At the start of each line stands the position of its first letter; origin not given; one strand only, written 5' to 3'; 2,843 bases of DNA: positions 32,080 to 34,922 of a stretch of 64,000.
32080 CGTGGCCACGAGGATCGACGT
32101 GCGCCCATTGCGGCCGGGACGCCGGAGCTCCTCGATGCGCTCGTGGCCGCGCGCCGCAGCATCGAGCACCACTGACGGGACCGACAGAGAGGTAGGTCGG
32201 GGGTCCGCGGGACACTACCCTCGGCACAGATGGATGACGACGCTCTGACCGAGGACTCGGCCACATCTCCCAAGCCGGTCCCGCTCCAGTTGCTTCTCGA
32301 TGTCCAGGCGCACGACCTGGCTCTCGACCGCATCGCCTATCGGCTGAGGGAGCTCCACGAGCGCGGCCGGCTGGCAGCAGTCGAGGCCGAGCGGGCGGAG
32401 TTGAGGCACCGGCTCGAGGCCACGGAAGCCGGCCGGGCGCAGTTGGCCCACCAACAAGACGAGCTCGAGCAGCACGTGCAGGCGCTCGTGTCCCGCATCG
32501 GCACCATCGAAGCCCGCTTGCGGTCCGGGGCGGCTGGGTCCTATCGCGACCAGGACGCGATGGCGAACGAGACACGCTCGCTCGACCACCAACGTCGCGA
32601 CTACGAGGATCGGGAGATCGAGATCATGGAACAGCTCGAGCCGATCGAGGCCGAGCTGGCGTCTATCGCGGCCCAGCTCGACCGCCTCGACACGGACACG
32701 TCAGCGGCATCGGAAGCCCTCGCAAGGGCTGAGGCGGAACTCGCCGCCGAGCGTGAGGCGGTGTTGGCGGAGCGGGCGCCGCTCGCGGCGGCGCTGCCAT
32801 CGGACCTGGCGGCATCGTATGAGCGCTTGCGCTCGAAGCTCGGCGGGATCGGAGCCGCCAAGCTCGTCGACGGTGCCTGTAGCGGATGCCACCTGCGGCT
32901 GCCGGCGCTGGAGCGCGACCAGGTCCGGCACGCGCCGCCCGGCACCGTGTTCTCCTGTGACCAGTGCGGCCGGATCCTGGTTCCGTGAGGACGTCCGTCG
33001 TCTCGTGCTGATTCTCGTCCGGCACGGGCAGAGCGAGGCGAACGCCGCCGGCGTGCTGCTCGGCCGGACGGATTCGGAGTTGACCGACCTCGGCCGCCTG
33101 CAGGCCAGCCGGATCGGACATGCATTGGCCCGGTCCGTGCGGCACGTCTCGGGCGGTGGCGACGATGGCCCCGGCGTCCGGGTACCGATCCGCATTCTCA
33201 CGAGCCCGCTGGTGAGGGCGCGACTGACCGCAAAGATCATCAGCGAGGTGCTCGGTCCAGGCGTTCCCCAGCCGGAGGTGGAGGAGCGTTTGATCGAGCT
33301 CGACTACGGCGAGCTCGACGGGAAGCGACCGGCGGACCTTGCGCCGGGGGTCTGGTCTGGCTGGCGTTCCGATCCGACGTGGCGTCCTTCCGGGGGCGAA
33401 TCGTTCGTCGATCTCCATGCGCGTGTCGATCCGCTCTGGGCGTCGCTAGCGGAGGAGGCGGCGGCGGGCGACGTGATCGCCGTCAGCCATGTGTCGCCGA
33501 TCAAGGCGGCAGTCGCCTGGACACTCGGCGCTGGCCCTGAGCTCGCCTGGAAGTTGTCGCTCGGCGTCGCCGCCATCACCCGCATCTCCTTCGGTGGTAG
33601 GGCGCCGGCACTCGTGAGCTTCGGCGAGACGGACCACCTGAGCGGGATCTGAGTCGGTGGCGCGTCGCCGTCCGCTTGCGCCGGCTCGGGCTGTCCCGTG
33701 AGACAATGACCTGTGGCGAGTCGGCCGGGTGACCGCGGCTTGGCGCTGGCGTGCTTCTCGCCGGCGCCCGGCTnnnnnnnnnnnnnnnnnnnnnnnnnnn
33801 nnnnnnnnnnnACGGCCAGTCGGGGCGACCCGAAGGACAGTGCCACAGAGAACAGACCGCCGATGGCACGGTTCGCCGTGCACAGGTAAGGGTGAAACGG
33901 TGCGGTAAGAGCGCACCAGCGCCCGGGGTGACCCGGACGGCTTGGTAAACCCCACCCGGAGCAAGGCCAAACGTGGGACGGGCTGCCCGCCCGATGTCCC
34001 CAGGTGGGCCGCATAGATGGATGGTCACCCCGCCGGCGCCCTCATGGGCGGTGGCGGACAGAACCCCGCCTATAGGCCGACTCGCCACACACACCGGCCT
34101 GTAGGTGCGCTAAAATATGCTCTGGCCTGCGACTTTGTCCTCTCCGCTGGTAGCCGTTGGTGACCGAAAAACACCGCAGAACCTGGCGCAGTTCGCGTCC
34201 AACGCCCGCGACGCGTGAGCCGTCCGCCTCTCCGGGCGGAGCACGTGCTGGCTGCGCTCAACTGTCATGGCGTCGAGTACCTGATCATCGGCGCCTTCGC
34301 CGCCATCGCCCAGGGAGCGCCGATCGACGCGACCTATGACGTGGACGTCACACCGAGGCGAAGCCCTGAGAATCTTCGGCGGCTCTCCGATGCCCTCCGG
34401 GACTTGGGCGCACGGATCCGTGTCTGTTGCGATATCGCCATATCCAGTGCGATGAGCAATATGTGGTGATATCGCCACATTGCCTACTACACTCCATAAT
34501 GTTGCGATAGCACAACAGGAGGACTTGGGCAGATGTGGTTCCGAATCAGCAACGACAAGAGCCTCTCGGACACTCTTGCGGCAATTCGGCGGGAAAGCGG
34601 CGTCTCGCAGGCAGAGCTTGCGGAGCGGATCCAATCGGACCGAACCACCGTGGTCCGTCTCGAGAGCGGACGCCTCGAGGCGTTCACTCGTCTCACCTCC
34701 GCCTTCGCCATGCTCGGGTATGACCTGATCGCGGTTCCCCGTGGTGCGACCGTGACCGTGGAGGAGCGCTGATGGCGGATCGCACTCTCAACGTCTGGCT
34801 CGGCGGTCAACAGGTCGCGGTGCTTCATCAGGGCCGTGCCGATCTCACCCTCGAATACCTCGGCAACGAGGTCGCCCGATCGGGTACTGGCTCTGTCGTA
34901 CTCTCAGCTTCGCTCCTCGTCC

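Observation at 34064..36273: A 2.2-kb hipBA islet bracketed by a duplicated 3' end of the RNase P RNA gene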

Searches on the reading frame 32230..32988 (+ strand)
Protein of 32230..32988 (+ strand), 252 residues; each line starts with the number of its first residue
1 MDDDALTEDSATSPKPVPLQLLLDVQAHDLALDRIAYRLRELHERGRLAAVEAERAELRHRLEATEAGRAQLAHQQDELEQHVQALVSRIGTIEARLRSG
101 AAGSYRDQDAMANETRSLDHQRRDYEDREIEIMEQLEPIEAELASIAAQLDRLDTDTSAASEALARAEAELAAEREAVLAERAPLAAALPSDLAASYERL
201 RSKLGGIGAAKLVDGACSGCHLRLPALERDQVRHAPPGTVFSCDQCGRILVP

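Call 9: search_protein_families(library=pfam, proteins=[window:32230-32988:+], max_evalue=0.01)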
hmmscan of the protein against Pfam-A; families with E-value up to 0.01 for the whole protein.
window:32230-32988:+ (252 aa): 3 families
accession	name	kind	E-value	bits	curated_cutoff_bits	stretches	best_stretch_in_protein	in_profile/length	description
PF24481.2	CT398_CC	-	3.3e-27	95.9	27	1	25-204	1-179/180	CT398-like coiled coil hairpin domain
PF02591.20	Zn_ribbon_9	-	2.1e-09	37.8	29.1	1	216-250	1-33/33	C4-type zinc ribbon domain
PF12130.13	bMERB_dom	-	0.00057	20.4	24.6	1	74-189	3-120/134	Bivalent Mical/EHBP Rab binding domain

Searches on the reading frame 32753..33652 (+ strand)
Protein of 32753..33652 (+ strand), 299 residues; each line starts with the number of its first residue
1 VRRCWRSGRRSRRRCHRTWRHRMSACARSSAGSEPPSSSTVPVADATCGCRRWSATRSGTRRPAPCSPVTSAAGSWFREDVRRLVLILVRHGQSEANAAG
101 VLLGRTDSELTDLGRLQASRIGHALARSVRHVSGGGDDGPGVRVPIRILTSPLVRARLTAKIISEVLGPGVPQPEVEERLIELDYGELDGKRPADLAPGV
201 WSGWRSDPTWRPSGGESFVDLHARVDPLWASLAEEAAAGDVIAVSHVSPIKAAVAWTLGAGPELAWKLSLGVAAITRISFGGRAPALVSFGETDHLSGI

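Call 9: search_protein_families(library=pfam, proteins=[window:32753-33652:+], max_evalue=0.01)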
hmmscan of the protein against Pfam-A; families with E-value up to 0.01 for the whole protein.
window:32753-33652:+ (299 aa): 1 family
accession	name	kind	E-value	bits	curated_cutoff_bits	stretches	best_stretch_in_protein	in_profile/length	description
PF00300.27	His_Phos_1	-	5.1e-41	140.9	21.7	1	86-292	1-193/194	Histidine phosphatase superfamily (branch 1)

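Call 10: find_related_loci(query=window:32753-33652:+, collection=genome_contigs, flank=10000)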
Query window:32753-33652:+ (299 aa) in genome_contigs; peptide patterns used: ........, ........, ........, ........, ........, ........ (x = any residue, [..] = any of these).
599 stretches matched a pattern (row limit reached: there are more); 394 encode a relative of the query (tblastn E <= 1e-3); the best 80 are kept; 80 distinct loci.
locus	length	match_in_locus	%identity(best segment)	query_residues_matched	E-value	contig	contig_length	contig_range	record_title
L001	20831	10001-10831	68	11-299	5e-99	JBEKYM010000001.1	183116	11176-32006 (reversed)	MAG: Acidimicrobiales bacterium isolate SPRUCE 675 SPRUCE_675_1, whole genome shotgun sequence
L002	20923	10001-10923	79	4-299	5e-94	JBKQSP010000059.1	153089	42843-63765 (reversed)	MAG: Acidimicrobiales bacterium isolate MHr1A1B1C__bin_13 MHr1A1B1C_000000162643, whole genome shotgun sequence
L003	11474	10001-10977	62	5-299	2e-74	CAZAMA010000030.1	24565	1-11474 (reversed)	MAG TPA_asm: uncultured Acidimicrobiaceae bacterium isolate SRP226684_co1_16 genome assembly, contig: NODE_1377_length_2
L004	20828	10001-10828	49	18-299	4e-64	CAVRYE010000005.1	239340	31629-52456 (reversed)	MAG: uncultured Acidimicrobiaceae bacterium isolate MFD04780.bin.1.197 genome assembly, contig: contig_11029, whole geno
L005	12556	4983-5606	56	84-299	1e-63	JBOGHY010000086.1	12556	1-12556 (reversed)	MAG: Acidimicrobiales bacterium isolate TC-S_metawrap_bin.162 k127_805843, whole genome shotgun sequence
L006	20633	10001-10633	53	83-299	1e-55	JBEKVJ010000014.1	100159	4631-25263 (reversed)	MAG: Acidimicrobiales bacterium isolate SPRUCE 601 SPRUCE_601_14, whole genome shotgun sequence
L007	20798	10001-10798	45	13-298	2e-53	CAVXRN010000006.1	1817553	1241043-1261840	MAG: uncultured Acidimicrobiales bacterium isolate MFD01716.bin.2.26 genome assembly, contig: contig_9901, whole genome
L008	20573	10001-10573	49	84-295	2e-52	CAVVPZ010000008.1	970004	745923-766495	MAG: uncultured Actinomycetes bacterium isolate MFD02581.bin.2.207 genome assembly, contig: contig_50413, whole genome s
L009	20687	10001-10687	48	50-292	1e-51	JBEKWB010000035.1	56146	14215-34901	MAG: Acidimicrobiales bacterium isolate SPRUCE 618 SPRUCE_618_35, whole genome shotgun sequence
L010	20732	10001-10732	44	36-292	4e-51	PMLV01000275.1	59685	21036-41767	MAG: Acidimicrobiaceae bacterium isolate palsa_740 73.20120700_P3D.127_contig_83635, whole genome shotgun sequence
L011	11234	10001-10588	48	85-299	1e-50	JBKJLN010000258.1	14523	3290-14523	MAG: Acidimicrobiales bacterium isolate ant_bin.289 k117_1361506, whole genome shotgun sequence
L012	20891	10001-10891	42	4-296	1e-50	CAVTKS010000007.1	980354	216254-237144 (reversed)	MAG: uncultured Acidimicrobiales bacterium isolate MFD06742.bin.1.182 genome assembly, contig: contig_8276, whole genome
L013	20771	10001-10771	42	17-292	2e-50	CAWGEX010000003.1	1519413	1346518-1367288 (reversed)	MAG: uncultured Acidimicrobiaceae bacterium isolate MFD05841.bin.1.270 genome assembly, contig: contig_25546, whole geno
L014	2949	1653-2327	44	47-292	5e-50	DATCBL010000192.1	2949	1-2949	MAG TPA_asm: Acidimicrobiales bacterium isolate SMAG_U7671 k141_496078, whole genome shotgun sequence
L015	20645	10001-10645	45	64-292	2e-49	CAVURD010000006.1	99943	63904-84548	MAG: uncultured Acidimicrobiaceae bacterium isolate MFD00731.bin.2.91 genome assembly, contig: contig_30382, whole genom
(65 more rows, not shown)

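Call 19: search_protein_families(library=pfam, proteins=[L004:12335-13561:+, L004:13636-14205:-, L004:14917-15702:+, L004:15630-16493:+, L002:11519-12421:+, L002:12895-13302:+, L002:13387-14505:-, L006:12067-13233:-, L006:13939-14871:-, L006:15202-16062:-], max_evalue=0.01)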
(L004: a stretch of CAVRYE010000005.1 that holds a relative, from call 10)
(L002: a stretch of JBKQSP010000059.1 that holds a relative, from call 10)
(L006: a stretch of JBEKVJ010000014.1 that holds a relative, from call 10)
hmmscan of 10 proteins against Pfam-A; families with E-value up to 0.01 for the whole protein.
L004:12335-13561:+ (408 aa): 1 family
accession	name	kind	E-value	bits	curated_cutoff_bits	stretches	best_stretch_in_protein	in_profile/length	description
PF00082.27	Peptidase_S8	-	6.3e-11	42.6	21.8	1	134-346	74-258/288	Subtilase family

L004:13636-14205:- (189 aa): 1 family
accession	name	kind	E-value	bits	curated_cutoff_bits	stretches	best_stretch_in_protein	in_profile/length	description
PF01370.27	Epimerase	-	2e-06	27.8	20.9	1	36-113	153-237/240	NAD dependent epimerase/dehydratase family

L004:14917-15702:+ (261 aa): 1 family
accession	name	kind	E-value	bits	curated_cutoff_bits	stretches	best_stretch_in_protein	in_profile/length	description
PF13338.12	AbiEi_4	-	2.5e-05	24.7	25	1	8-58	3-48/49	Transcriptional regulator, AbiEi antitoxin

L004:15630-16493:+ (287 aa): 1 family
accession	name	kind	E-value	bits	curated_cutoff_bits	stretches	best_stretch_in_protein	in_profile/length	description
PF08843.17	AbiEii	-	3.5e-27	96.3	22.5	1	61-270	6-234/238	Nucleotidyl transferase AbiEii toxin, Type IV TA system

L002:11519-12421:+ (300 aa): 2 families
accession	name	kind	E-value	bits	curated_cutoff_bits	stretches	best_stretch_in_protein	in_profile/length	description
PF22022.2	Phage_int_M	-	2.8e-07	31.1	27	1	61-147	1-89/96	Phage integrase central domain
PF14659.12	Phage_int_SAM_3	-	5.2e-05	23.8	22.6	1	61-114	2-57/58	Phage integrase, N-terminal SAM-like domain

L002:12895-13302:+ (135 aa): 1 family
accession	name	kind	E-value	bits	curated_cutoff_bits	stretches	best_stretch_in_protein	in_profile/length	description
PF03625.19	DUF302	-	2.5e-18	66.1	23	1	44-105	1-63/63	Domain of unknown function DUF302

L002:13387-14505:- (372 aa): 0 families

L006:12067-13233:- (388 aa): 2 families
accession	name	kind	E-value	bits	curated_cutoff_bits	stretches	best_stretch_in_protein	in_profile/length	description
PF25021.1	TEN_NHL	-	3.8e-08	33.1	27.1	1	127-175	130-178/357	Teneurin NHL domain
PF24684.1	Vgb_lyase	-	0.0095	15.2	50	0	134-169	92-129/290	Virginiamycin B lyase family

L006:13939-14871:- (310 aa): 2 families
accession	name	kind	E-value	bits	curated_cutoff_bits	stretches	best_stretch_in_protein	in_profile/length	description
PF09334.17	tRNA-synt_1g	-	3.4e-68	230.6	20.1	1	8-295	3-318/391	tRNA synthetases class I (M)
PF00133.28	tRNA-synt_1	-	0.0045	16.2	22.7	0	7-52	26-71/414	tRNA synthetases class I (I, L, M and V)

L006:15202-16062:- (286 aa): 2 families
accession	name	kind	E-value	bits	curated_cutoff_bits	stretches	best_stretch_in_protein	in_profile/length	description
PF13411.12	MerR_1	-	2e-12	47.5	21.6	1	5-72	2-67/69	MerR HTH family regulatory protein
PF00376.29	MerR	-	1.3e-08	35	28.2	1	5-43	1-38/38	MerR family regulatory protein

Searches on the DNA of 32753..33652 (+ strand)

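Call 58: search_rna_families(sources=[L081, L084, L088, L097, L138, L155, L004], threshold=gathering)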
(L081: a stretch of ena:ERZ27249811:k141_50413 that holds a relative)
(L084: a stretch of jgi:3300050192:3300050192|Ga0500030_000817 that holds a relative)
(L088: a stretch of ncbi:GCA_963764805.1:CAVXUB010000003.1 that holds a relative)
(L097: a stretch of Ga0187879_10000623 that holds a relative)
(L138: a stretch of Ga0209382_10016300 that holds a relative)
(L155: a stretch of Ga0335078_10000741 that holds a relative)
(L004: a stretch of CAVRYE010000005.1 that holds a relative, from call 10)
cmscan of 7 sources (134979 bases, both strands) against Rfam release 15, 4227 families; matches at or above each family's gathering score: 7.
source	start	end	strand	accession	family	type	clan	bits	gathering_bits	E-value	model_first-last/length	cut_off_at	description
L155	11205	11582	-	RF00010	RNaseP_bact_a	Gene; ribozyme;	CL00002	280.4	100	3.2e-90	1-367/367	no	Bacterial RNase P class A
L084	9466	9824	+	RF00010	RNaseP_bact_a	Gene; ribozyme;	CL00002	249.2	100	1.3e-79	1-367/367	no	Bacterial RNase P class A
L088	9459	9823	+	RF00010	RNaseP_bact_a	Gene; ribozyme;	CL00002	235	100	8.3e-75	1-367/367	no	Bacterial RNase P class A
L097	9450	9824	+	RF00010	RNaseP_bact_a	Gene; ribozyme;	CL00002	229.7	100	5e-73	1-367/367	no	Bacterial RNase P class A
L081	9458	9825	+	RF00010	RNaseP_bact_a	Gene; ribozyme;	CL00002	221.3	100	3.6e-70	1-367/367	no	Bacterial RNase P class A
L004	11573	11939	+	RF00010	RNaseP_bact_a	Gene; ribozyme;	CL00002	214.2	100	8.9e-68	1-367/367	no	Bacterial RNase P class A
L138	6875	7246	-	RF00010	RNaseP_bact_a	Gene; ribozyme;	CL00002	179.6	100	4.8e-56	1-367/367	no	Bacterial RNase P class A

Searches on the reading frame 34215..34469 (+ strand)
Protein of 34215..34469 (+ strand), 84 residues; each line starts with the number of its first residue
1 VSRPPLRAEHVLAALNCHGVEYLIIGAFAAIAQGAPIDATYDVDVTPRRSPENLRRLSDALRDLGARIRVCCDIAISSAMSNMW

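Call 9: search_protein_families(library=pfam, proteins=[window:34215-34469:+], max_evalue=0.01)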
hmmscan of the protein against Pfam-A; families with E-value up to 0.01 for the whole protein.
window:34215-34469:+ (84 aa): 0 families

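Call 86: search_protein_families(library=ncbifam, proteins=[window:34215-34469:+], max_evalue=1)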
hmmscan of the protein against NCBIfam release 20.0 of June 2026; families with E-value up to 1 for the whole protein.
window:34215-34469:+ (84 aa): 1 family
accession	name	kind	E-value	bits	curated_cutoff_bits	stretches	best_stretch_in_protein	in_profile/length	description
NF004522.0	PRK05867.1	equivalog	0.044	13.5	447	1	11-83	3-78/255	SDR family oxidoreductase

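Call 87: search_solved_structures(query=window:34215-34424:+, max_evalue=10, show_alignments=2)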
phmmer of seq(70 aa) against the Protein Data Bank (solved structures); distinct sequences matched with E-value up to 10: 4.
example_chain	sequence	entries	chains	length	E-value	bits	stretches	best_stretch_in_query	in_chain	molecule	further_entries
4zky_A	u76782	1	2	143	0.84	13.5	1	10-64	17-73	Pyridoxamine 5-phosphate oxidase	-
5jv4_A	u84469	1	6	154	0.94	13.4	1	10-64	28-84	Pyridoxamine 5'-phosphate oxidase-like FMN-binding protein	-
5h1o_A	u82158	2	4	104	1.4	12.8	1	39-69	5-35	CRISPR-associated endoribonuclease Cas2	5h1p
7m0o_A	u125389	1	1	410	1.9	12.4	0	38-69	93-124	3-phosphoshikimate 1-carboxyvinyltransferase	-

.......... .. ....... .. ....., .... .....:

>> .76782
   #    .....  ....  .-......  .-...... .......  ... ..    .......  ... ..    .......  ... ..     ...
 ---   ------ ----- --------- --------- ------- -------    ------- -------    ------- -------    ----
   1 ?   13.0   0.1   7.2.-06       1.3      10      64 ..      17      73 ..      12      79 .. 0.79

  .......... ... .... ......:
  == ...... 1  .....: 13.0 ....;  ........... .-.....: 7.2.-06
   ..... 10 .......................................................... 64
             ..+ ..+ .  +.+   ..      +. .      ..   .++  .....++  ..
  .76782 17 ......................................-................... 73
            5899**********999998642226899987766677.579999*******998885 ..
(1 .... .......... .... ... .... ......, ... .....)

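Call 89: find_homologous_proteins(query=window:34215-34424:+, max_evalue=0.001)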
Query seq(70 aa) (70 aa): 22 proteins with E <= 0.001 among 23 candidates.
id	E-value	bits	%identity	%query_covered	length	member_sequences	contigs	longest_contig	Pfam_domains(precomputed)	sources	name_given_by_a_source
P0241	2.7e-37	143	99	100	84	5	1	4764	-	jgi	jgi:hypothetical protein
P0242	5.2e-29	117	84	100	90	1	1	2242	-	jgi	jgi:hypothetical protein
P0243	6.3e-29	117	98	86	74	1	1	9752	-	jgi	jgi:hypothetical protein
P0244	1.5e-23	100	75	91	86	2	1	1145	-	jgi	-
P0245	5.0e-23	98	73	100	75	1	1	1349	-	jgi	jgi:hypothetical protein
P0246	9.3e-23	97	67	100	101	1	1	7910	-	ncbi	-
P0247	3.5e-22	95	71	99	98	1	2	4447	-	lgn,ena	-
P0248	3.8e-22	95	71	100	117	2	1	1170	-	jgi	jgi:hypothetical protein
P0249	4.9e-22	95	70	100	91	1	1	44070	-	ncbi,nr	ncbi:MAG TPA: hypothetical protein VG244_00785 [Acidimicrobiales bacterium]|nr:hypothetical protein 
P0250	5.6e-22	95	70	99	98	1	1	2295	-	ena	-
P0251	1.5e-21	93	71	100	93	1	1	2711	-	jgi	jgi:hypothetical protein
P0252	6.7e-21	91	66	100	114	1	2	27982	-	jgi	-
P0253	1.2e-20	90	69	100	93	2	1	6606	-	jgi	jgi:hypothetical protein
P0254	7.1e-20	88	77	81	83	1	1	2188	-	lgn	-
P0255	1.0e-19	88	69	96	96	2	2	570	-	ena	-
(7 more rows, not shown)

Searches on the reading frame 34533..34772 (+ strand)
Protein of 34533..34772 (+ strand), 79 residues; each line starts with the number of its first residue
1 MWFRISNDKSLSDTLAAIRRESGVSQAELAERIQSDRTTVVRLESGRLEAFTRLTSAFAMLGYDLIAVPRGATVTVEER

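Call 9: search_protein_families(library=pfam, proteins=[window:34533-34772:+], max_evalue=0.01)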
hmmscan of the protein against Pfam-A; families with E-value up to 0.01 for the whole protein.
window:34533-34772:+ (79 aa): 6 families
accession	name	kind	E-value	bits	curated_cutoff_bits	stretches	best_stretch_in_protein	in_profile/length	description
PF13560.12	HTH_31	-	2.1e-07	31.6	27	1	11-48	2-39/64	Helix-turn-helix domain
PF01381.28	HTH_3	-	2.2e-06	28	23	1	15-47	1-33/55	Helix-turn-helix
PF12802.13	MarR_2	-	0.0048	17.5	27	1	13-43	9-40/61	MarR family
PF13412.12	HTH_24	-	0.0051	16.8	21.9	1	13-40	7-34/48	Winged helix-turn-helix DNA-binding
PF12844.13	HTH_19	-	0.0065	16.8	30.2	1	15-47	4-36/64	Helix-turn-helix domain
PF13413.12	HTH_25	-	0.0098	16.1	24.6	0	14-55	1-42/62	Helix-turn-helix domain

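Call 86: search_protein_families(library=ncbifam, proteins=[window:34533-34772:+], max_evalue=1)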
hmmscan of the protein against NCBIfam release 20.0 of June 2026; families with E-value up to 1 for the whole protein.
window:34533-34772:+ (79 aa): 10 families
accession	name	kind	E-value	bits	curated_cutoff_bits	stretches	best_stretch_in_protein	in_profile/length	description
TIGR03070.1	couple_hipB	subfamily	2.1e-05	24.3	71.65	1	10-65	2-58/58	type II toxin-antitoxin system Y4mF family antitoxin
TIGR03830.1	CxxCG_CxxCG_HTH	subfamily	7e-05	22.6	61.8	1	9-58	64-113/127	type II TA system antitoxin MqsA family protein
NF041951.1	phage_RstR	subfamily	0.0008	19.7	80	1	10-47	2-39/108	RstR family transcriptional repressor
NF058600.1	TransRegSco1979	equivalog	0.0076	15.3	350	1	11-49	9-47/280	Sco1979 family transcriptional regulator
NF007271.0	PRK09726.1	equivalog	0.0083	16.1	79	1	4-61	6-61/88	type II toxin-antitoxin system antitoxin HipB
TIGR00270.2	TIGR00270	equivalog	0.012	15.5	110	1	18-49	83-114/159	multiprotein bridging factor aMBF1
NF047542.1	telomere_Tap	equivalog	0.019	13.7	600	1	18-61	25-68/695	telomere-associated protein Tap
NF053777.1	Saro0803TransReg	equivalog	0.042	13.5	200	1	15-43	43-71/140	Saro_0803 family transcriptional regulator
NF003162.0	PRK04140.1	equivalog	0.085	11.9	263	1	12-50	128-166/317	transcriptional regulator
NF003057.0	PRK03975.1-5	subfamily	0.13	12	168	1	20-61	17-58/134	putative transcriptional regulator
